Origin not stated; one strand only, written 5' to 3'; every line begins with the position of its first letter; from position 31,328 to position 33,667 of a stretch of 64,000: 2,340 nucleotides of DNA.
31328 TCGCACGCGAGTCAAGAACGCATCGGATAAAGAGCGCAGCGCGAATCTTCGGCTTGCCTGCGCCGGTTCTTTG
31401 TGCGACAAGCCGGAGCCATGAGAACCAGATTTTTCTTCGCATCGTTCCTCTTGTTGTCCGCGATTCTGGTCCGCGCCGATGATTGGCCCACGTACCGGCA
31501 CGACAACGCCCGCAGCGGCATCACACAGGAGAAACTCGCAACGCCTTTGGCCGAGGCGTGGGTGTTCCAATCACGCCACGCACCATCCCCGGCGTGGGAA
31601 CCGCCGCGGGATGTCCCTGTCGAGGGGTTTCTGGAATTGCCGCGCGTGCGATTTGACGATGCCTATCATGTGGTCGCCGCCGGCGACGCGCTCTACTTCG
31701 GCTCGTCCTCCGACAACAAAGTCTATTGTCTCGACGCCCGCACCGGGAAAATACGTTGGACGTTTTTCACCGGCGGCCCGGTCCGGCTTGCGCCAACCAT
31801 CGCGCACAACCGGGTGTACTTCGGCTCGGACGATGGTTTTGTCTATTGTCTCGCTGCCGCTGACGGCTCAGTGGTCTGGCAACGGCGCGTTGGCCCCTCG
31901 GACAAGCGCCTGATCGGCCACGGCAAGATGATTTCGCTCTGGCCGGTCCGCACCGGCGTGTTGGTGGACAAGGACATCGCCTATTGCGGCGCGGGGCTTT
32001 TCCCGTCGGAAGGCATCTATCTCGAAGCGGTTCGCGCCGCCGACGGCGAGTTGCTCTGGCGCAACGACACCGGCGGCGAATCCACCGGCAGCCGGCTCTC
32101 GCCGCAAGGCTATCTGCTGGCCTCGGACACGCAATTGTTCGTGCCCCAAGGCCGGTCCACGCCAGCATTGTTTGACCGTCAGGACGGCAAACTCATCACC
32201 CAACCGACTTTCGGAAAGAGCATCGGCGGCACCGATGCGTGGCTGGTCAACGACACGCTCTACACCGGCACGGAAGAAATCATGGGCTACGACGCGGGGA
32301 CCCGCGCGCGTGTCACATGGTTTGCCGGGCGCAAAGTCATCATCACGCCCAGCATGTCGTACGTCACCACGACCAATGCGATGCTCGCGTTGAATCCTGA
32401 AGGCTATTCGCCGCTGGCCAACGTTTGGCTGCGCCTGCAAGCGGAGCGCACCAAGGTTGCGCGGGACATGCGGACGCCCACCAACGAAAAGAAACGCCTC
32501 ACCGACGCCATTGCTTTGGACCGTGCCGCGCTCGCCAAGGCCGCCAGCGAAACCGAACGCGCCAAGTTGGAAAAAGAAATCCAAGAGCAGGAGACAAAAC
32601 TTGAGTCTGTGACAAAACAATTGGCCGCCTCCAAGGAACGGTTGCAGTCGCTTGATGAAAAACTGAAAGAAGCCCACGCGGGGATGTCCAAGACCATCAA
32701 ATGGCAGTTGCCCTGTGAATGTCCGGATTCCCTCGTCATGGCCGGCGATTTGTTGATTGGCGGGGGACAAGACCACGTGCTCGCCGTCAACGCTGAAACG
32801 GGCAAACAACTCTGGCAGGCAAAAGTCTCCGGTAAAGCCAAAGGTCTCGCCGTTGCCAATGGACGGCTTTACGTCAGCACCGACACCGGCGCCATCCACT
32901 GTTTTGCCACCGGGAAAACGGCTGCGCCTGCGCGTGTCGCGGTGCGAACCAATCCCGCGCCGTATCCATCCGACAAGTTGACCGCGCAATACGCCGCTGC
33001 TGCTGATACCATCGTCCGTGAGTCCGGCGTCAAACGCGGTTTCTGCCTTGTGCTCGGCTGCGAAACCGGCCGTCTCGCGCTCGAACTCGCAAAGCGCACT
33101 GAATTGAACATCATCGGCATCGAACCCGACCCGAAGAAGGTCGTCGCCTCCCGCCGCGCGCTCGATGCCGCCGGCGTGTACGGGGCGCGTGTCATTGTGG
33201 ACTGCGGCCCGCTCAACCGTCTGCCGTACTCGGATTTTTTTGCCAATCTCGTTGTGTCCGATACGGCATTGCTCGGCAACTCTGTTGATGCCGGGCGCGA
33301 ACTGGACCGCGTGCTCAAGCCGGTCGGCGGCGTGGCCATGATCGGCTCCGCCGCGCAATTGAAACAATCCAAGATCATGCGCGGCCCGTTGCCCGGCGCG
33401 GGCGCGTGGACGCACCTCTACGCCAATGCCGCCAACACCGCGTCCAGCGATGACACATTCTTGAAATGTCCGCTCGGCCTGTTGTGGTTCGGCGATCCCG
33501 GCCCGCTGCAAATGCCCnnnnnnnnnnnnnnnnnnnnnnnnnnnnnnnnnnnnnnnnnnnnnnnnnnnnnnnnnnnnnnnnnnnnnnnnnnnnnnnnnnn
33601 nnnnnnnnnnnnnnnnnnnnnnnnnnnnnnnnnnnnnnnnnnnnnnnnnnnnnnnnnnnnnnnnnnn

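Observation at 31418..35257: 1285-aa secreted PQQ-propeller / methyltransferase-like / malectin composite protein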

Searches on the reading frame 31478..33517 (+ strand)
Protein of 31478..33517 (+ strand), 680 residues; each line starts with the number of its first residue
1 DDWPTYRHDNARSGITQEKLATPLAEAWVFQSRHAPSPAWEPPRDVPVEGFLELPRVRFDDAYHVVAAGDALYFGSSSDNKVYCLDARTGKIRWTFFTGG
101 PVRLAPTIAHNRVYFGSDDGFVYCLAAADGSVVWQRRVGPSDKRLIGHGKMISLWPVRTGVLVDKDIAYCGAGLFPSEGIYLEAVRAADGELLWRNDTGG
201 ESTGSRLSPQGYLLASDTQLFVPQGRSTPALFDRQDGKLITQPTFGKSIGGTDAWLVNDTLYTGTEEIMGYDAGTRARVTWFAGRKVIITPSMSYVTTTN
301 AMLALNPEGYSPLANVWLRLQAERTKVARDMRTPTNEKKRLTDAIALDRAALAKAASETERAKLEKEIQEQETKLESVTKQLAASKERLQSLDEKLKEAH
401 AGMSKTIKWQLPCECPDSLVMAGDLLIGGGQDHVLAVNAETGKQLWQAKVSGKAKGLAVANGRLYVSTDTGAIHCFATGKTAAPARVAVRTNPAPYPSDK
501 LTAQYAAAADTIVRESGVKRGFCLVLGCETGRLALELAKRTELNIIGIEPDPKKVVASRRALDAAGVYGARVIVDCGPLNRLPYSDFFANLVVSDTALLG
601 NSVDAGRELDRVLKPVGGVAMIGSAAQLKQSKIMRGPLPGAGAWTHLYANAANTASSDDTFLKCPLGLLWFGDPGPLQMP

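Call 36: predict_structure(alignment_id=A4)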
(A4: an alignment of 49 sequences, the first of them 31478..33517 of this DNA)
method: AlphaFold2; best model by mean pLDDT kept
length: 680 residues; sequences in the alignment: 49
mean_pLDDT: 85.2   pTM: 0.84
mean pLDDT of the five models: 85.2, 83.3, 83.1, 82.3, 80.6
residues with pLDDT >= 90: 406; 70-90: 178; 50-70: 50; < 50: 46
segments of 3 or more residues with pLDDT < 50: 1-5, 644-680
pLDDT, mean of each block of 10 residues (from residue 1): 43 77 94 89 63 69 90 95 96 96 92 95 97 94 79 89 93 77 94 78 66 87 81 89 62 76 84 83 90 93 95 92 92 95 95 91 93 95 95 96 96 94 94 97 97 93 94 92 84 90 93 94 93 96 95 95 94 93 87 93 85 86 85 80 42 32 34 34
secondary structure, 60 per line:
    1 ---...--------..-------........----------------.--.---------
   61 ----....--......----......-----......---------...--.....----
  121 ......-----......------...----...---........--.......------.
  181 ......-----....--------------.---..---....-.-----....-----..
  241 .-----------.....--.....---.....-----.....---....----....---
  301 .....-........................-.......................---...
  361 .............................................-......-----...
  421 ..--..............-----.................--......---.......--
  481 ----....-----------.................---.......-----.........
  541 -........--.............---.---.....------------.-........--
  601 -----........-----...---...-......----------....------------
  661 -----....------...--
elements in order: E24-31 E65-68 E71-76 E81-86 E92-97 E107-109 E112-116 E121-126 E132-137 E144-146 E151-153 E157-164 E167-173 E180-186 E192-195 E219-222 E230-233 E239-241 E253-257 E260-264 E268-272 E278-282 E286-289 E294-297 E301-305 H307-330 H332-354 H358-405 E407-412 E418-422 E425-438 E444-460 E463-468 E472-478 E485-488 H500-516 E520-526 H532-540 E542-549 H552-564 E572-576 E591-594 H595-598 H606-612 E619-621 E632-634 H645-648 H666-669

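Call 39: fold_search(model_id=the predicted structure, library=pdb)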
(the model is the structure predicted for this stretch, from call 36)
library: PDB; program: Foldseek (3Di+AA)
matches with E <= 10: 1818; with E <= 0.001: 507
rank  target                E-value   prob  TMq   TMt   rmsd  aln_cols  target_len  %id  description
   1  9p1u_B                2.5e-19  1.00  0.39  0.71   5.9       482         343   14  beta-barrel assembly machine from Escherichia coli in an late state of LptD assembly (released 2026-03-11)
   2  9a3d_MODEL_1_A        4.1e-19  1.00  0.39  0.64   6.0       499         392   14  Model of E. coli BamB by in-cell photo-crosslinking MS and deep learning (released 2023-02-24)
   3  3q7o                  5.7e-19  1.00  0.37  0.63   9.0       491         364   14  The crystal structure of BamB from the BAM complex in spacegroup P213 (released 2011-02-09)
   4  9hg9_B                1.8e-18  1.00  0.38  0.64   7.7       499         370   14  BAM-SurA-darobactin complex in the swing-in state (released 2025-04-16)
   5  7nri_B                1.8e-18  1.00  0.37  0.65   9.1       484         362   15  Structure of the darobactin-bound E. coli BAM complex (BamABCDE) (released 2021-04-21)
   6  3q54                  2.3e-18  1.00  0.37  0.68   7.5       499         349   13  Crystal structure of Escherichia coli BamB (released 2012-05-09)
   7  3q7m                  2.9e-18  1.00  0.38  0.71   7.6       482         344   13  The crystal structure of BamB from the BAM complex in spacegroup I222 (released 2011-02-09)
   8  8adg_B                3.2e-18  1.00  0.37  0.65   9.0       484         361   15  Cryo-EM structure of Darobactin 22 bound BAM complex (released 2023-01-11)
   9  3prw                  3.8e-18  1.00  0.38  0.68   6.0       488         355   13  Crystal structure of the lipoprotein BamB (released 2011-01-19)
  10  4xga_A                4.7e-18  1.00  0.39  0.70   6.4       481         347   14  Crystal structure of BamB and BamA P3-5 complex from E.coli (released 2016-01-20)
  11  3p1l                  5.3e-18  1.00  0.38  0.67   7.5       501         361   15  Crystal structure of Escherichia coli BamB, a lipoprotein component of the beta-barrel assembly machinery complex, nativ (released 2010-12-22)
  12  9cnw_B                5.6e-18  1.00  0.38  0.69   6.5       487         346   14  CryoEM structure of the APO-BAM complex in DDM detergent (released 2024-12-25)
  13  6lys_B                5.6e-18  1.00  0.38  0.69   7.6       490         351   14  Structure of the BAM complex (released 2021-01-13)
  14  9cnz_B                6.3e-18  1.00  0.39  0.71   5.3       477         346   14  Structure of BAM complexed with PTB2 ligand in detergent (released 2024-12-25)
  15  8bvq_B                6.3e-18  1.00  0.37  0.64   8.8       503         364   14  E. coli BAM complex (BamABCDE) bound to darobactin B (released 2023-05-24)
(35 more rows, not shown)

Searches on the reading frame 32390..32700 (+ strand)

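Call 47: search_protein_families(library=pfam, proteins=[window:32390-32700:+], max_evalue=10)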
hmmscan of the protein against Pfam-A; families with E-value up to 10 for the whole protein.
window:32390-32700:+ (103 aa): 26 families (the best 25 are shown)
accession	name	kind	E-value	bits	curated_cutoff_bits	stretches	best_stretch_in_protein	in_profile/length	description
PF04108.17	ATG17_like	-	0.0054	16.7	43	1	18-91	86-159/355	Autophagy protein ATG17-like domain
PF08286.16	Spc24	-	0.01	16.5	25.3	1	54-95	3-44/109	Spc24 subunit of Ndc80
PF10458.14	Val_tRNA-synt_C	-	0.025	15.3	25.9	1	54-80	3-29/66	Valyl tRNA synthetase tRNA binding arm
PF06428.16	Sec2p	-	0.052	14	28.5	1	48-94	43-89/92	GDP/GTP exchange factor Sec2p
PF05377.16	FlaC_arch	-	0.076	13.9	27.8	1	59-94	4-39/55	Flagella accessory protein C (FlaC)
PF10186.14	ATG14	-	0.078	12.5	33.2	1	10-94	29-108/347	Vacuolar sorting 38 and autophagy-related subunit 14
PF08537.15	NBP1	-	0.11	12.4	25.8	1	38-95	176-229/330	Fungal Nap binding protein NBP1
PF02321.23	OEP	-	0.16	12.2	22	1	45-95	83-133/187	Outer membrane efflux protein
PF24922.1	ACBP4_C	-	0.18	12.5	31.2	1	26-100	4-76/105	Acyl-CoA-binding domain-containing protein 4-6, C-terminal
PF05278.17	PEARLI-4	-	0.2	11.7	29.9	1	21-93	147-217/234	Arabidopsis phospholipase-like protein (PEARLI 4)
PF11559.13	ADIP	-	0.22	12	34.3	1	52-96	56-107/151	Afadin- and alpha -actinin-Binding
PF07072.16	ZapD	-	0.52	10.5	27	1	57-101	42-86/210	Cell division protein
PF16159.10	FOXP-CC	-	0.57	11.2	28.9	1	59-92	35-68/69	FOXP coiled-coil domain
PF15796.10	KELK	-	0.59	11.1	27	1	59-97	4-42/80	KELK-motif containing domain of MRCK Ser/Thr protein kinase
PF10393.14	Matrilin_ccoil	-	0.62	10.3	26.3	1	59-82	19-42/45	Trimeric coiled-coil oligomerisation domain of matrilin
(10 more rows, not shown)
